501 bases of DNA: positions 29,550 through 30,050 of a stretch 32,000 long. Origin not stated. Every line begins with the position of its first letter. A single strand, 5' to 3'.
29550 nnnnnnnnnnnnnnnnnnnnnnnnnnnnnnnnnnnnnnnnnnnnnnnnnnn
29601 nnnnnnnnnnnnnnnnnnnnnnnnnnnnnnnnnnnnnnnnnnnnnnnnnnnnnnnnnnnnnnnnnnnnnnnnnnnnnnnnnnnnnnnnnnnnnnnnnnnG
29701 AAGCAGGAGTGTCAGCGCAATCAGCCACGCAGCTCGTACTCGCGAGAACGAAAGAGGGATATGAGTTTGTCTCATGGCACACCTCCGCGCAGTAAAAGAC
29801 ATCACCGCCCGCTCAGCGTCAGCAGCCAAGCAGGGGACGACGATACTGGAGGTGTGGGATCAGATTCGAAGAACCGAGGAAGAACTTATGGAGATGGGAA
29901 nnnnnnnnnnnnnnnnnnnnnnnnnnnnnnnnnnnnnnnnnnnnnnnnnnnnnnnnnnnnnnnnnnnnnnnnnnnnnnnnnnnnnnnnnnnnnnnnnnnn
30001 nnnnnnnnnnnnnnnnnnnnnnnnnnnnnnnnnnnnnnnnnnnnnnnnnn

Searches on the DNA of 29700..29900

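Call 64: search_rna_families(source=window, start=29700, end=29900, threshold=evalue, max_evalue=1)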
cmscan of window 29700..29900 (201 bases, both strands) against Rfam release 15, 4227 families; matches with E-value up to 1: 0.
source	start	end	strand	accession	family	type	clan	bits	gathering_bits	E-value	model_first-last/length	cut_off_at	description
